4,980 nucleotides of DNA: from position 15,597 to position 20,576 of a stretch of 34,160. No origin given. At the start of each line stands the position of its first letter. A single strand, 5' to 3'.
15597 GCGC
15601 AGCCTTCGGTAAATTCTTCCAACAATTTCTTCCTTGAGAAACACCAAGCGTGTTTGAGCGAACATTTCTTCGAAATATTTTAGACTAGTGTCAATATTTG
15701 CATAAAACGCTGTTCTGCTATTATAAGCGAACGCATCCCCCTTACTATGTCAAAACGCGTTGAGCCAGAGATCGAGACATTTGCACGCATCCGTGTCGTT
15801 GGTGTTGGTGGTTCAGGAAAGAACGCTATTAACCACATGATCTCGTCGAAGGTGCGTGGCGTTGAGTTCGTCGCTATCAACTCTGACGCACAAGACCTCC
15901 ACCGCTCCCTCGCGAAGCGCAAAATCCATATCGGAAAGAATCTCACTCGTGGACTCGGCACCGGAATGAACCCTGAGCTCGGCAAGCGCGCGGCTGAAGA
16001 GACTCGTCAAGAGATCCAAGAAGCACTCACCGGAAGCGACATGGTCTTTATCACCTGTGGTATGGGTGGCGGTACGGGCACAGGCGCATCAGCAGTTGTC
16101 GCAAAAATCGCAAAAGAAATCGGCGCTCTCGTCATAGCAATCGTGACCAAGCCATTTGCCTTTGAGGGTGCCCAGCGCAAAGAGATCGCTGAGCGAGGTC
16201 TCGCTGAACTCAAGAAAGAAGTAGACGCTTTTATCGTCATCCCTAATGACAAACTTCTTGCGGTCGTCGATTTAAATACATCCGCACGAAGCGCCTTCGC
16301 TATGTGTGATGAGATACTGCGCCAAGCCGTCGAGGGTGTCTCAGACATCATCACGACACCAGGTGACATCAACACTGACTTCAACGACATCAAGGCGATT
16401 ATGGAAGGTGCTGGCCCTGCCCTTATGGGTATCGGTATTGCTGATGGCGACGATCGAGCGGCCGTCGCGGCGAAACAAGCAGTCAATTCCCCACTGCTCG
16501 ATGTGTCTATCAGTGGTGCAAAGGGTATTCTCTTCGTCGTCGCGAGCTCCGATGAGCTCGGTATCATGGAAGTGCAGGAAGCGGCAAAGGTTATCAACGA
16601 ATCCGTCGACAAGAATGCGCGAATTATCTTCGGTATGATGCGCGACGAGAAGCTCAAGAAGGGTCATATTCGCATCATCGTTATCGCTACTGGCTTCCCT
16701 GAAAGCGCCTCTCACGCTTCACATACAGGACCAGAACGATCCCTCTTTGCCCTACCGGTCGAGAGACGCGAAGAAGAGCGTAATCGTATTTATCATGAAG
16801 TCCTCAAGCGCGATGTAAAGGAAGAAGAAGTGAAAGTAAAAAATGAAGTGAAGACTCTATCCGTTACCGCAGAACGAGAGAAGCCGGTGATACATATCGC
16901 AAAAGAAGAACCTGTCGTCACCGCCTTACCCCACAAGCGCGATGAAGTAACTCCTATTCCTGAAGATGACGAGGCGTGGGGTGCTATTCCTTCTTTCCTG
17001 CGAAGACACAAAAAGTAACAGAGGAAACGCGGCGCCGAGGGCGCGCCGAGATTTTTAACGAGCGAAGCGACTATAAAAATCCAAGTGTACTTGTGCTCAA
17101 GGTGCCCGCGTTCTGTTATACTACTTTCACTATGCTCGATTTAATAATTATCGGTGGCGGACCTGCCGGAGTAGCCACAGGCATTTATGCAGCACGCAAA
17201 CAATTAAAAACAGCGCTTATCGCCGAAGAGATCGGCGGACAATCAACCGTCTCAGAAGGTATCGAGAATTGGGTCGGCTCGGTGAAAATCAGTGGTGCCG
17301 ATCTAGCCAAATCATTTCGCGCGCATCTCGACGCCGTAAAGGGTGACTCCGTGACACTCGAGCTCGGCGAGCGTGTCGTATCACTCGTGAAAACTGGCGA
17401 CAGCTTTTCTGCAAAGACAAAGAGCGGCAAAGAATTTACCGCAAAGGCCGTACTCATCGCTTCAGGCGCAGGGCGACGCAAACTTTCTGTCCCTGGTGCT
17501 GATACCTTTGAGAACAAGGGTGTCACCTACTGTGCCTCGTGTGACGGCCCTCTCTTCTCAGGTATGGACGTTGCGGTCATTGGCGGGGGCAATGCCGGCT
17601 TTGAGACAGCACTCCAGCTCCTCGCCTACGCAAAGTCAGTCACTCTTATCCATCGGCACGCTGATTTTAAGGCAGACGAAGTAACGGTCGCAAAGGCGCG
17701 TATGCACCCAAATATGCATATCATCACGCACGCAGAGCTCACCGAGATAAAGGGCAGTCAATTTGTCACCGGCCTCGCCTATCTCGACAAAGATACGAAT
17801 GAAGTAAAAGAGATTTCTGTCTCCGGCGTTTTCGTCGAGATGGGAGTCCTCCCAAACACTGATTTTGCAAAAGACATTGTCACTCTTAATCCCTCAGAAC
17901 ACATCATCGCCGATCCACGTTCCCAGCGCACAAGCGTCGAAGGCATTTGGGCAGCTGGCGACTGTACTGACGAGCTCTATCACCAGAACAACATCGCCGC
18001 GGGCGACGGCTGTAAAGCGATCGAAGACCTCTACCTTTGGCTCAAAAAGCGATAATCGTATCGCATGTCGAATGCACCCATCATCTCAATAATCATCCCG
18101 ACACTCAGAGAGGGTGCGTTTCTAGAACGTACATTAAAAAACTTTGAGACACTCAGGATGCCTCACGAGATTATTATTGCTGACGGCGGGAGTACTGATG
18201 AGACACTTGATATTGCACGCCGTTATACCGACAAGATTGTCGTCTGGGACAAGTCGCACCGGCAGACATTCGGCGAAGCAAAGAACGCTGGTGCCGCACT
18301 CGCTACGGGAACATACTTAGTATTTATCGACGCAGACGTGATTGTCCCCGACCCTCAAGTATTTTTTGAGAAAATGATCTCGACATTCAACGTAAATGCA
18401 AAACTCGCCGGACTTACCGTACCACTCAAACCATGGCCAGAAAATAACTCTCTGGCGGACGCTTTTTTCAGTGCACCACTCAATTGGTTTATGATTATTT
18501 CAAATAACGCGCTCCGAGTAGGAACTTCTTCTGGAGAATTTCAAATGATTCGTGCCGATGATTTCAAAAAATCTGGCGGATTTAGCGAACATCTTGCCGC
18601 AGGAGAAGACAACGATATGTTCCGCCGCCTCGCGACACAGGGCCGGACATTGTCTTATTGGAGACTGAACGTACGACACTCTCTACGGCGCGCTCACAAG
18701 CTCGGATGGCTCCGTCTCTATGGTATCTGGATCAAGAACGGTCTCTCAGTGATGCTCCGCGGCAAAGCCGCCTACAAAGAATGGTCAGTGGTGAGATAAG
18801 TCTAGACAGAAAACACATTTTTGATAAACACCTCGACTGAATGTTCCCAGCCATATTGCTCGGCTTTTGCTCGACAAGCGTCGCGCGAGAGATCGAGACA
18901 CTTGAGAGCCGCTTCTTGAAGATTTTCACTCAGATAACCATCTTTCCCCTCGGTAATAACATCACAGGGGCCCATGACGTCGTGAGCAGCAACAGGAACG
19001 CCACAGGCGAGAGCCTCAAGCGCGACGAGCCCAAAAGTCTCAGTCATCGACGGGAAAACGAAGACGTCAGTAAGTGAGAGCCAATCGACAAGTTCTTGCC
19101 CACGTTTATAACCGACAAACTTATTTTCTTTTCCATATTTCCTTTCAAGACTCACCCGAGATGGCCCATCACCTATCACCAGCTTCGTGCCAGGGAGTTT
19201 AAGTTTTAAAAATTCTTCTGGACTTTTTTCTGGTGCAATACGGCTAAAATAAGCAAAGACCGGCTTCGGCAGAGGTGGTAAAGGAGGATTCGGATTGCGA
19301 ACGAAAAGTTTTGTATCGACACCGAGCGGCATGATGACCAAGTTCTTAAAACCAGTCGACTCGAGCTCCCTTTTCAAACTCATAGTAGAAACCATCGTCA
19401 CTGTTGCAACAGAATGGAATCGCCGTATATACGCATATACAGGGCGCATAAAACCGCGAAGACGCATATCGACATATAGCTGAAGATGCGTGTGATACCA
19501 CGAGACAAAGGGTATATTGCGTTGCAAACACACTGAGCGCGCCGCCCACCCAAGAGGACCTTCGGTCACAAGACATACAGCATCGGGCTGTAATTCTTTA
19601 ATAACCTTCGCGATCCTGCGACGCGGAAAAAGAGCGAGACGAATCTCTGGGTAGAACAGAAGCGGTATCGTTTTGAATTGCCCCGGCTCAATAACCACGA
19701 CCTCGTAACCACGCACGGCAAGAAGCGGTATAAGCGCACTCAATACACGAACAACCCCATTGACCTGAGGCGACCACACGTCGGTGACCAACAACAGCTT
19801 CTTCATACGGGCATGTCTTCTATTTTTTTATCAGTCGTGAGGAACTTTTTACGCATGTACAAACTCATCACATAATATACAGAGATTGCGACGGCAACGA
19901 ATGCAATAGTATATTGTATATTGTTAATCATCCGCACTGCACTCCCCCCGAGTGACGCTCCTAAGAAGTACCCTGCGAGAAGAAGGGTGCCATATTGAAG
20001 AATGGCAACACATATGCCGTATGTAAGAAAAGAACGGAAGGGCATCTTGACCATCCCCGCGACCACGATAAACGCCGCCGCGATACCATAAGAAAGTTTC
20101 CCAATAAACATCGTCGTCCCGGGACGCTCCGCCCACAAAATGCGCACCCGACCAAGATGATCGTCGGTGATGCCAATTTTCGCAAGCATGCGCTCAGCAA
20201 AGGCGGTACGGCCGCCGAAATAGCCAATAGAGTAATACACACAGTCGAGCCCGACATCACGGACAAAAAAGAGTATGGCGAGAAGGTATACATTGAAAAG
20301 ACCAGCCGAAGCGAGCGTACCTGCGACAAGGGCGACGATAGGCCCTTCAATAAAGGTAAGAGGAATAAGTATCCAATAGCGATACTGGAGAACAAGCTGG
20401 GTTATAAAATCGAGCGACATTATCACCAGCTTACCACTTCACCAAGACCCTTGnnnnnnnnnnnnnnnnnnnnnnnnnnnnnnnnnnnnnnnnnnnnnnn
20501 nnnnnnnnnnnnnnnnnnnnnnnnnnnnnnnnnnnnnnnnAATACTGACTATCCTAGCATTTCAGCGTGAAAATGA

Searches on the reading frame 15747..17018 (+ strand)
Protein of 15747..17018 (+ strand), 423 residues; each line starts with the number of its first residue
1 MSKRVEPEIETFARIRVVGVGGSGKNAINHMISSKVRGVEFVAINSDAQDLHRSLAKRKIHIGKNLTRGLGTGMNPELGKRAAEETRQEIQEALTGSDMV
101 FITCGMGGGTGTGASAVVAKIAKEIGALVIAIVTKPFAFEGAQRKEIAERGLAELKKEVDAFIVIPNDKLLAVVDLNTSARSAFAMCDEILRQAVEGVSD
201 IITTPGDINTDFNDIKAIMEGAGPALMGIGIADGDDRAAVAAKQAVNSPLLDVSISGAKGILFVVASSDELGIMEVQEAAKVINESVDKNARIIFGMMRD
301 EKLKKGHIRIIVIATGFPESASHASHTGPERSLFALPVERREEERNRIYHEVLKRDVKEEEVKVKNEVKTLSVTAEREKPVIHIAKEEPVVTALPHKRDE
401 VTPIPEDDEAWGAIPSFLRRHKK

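Call 7: search_protein_families(library=pfam, proteins=[window:15747-17018:+], max_evalue=0.001)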
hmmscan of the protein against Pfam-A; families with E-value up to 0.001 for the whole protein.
window:15747-17018:+ (423 aa): 2 families
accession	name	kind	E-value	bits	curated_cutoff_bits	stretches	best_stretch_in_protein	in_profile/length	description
PF00091.31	Tubulin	-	4.7e-48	164.4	33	1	15-174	2-189/190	Tubulin/FtsZ family, GTPase domain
PF12327.13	FtsZ_C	-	6.1e-28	97.4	27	1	223-317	1-94/95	FtsZ family, C-terminal domain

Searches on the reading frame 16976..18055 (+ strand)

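Call 7: search_protein_families(library=pfam, proteins=[window:16976-18055:+], max_evalue=0.001)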
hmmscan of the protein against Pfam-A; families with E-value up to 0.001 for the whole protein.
window:16976-18055:+ (359 aa): 14 families
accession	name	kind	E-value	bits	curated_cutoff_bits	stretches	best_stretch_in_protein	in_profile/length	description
PF07992.20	Pyr_redox_2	-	6.1e-45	154.3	26.1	1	55-341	2-287/291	Pyridine nucleotide-disulphide oxidoreductase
PF13738.12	Pyr_redox_3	-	8.7e-23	81.5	30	2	123-328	93-305/305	Pyridine nucleotide-disulphide oxidoreductase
PF01266.30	DAO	-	3e-11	43.9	27.9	1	198-232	1-35/353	FAD dependent oxidoreductase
PF00070.33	Pyr_redox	-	3.9e-10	40.5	22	1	199-262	2-70/82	Pyridine nucleotide-disulphide oxidoreductase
PF03486.20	HI0933_like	-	8.8e-10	38.9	50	0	198-229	2-33/244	HI0933-like protein Rossmann domain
PF01134.28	GIDA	-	2.8e-09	37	22.1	0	55-86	1-32/391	Glucose inhibited division protein A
PF12831.13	FAD_oxidored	-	5e-09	36.4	27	1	55-92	1-40/416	FAD dependent oxidoreductase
PF00890.30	FAD_binding_2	-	7.7e-09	35.7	20.4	1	55-102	1-50/414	FAD binding domain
PF01946.23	Thi4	-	9.1e-06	25.5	26.2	0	50-86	14-51/235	Thi4 family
PF01494.25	FAD_binding_3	-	3.4e-05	23.7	22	0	197-231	2-36/349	FAD binding domain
PF13454.12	NAD_binding_9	-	0.00011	22.6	21.8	0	111-165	100-154/155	FAD-NAD(P)-binding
PF13241.12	NAD_binding_7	-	0.00017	22.6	22.1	0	195-243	6-55/104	Putative NAD(P)-binding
PF13450.12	NAD_binding_8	-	0.00026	21.6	21.9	0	58-91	1-36/68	NAD(P)-binding Rossmann-like domain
PF05834.18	Lycopene_cycl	-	0.0008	19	23.4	0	198-226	1-31/380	Lycopene cyclase protein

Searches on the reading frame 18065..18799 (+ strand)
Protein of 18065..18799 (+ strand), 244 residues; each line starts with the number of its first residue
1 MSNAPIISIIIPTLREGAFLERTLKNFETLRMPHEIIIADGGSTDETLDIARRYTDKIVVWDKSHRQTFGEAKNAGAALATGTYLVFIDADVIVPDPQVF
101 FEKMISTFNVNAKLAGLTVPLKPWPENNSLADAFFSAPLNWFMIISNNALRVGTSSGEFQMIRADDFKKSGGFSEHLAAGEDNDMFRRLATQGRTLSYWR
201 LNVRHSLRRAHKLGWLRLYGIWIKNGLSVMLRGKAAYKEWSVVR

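Call 7: search_protein_families(library=pfam, proteins=[window:18065-18799:+], max_evalue=0.001)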
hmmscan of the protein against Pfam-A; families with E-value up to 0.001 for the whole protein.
window:18065-18799:+ (244 aa): 5 families
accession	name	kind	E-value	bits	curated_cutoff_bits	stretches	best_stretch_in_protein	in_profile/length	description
PF00535.33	Glycos_transf_2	-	3.3e-22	79.7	23.3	1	8-169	1-166/168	Glycosyl transferase family 2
PF13641.12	Glyco_tranf_2_3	-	1.5e-11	45.2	27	1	7-197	3-202/230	Glycosyltransferase like family 2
PF10111.15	Glyco_tranf_2_2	-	2.5e-11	44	27.3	1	10-198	3-208/276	Glycosyltransferase like family 2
PF13632.12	Glyco_trans_2_3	-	3e-06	27.6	27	1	85-198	2-115/198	Glycosyl transferase family group 2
PF13704.12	Glyco_tranf_2_4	-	0.00031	21.6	27.5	1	16-91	3-81/98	Glycosyl transferase family 2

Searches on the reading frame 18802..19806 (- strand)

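Call 7: search_protein_families(library=pfam, proteins=[window:18802-19806:-], max_evalue=0.001)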
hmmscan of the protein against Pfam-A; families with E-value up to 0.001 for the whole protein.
window:18802-19806:- (334 aa): 5 families
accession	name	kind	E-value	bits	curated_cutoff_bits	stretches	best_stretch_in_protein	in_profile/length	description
PF00534.26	Glycos_transf_1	-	5.3e-22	78.6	26.4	1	177-300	11-147/172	Glycosyl transferases group 1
PF13692.12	Glyco_trans_1_4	-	2.5e-20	73.6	27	1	209-308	37-141/142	Glycosyl transferases group 1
PF13439.12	Glyco_transf_4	-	1.6e-19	71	28.5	1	15-166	1-169/170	Glycosyltransferase Family 4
PF20706.3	GT4-conflict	-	3.7e-09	36.5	26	1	237-287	273-323/385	Family 4 Glycosyltransferase in conflict systems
PF13579.12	Glyco_trans_4_4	-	6.4e-05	23.8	29.7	0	17-159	2-155/158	Glycosyl transferase 4-like domain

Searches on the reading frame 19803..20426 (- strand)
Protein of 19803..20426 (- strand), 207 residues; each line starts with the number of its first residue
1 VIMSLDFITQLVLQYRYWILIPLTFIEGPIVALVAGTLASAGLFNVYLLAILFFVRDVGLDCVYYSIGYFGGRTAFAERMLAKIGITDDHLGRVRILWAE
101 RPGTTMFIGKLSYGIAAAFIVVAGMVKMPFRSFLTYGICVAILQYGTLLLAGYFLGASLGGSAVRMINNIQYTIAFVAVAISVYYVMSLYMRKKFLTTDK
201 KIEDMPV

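Call 7: search_protein_families(library=pfam, proteins=[window:19803-20426:-], max_evalue=0.001)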
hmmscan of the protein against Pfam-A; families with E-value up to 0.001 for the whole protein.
window:19803-20426:- (207 aa): 0 families

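Call 87: search_protein_families(library=pfam, proteins=[window:19803-20426:-], max_evalue=0.1)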
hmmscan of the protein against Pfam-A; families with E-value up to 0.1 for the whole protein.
window:19803-20426:- (207 aa): 1 family
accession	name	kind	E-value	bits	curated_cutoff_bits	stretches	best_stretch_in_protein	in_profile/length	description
PF09335.16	VTT_dom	-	0.011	16.7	33.9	1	38-153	8-122/123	VTT domain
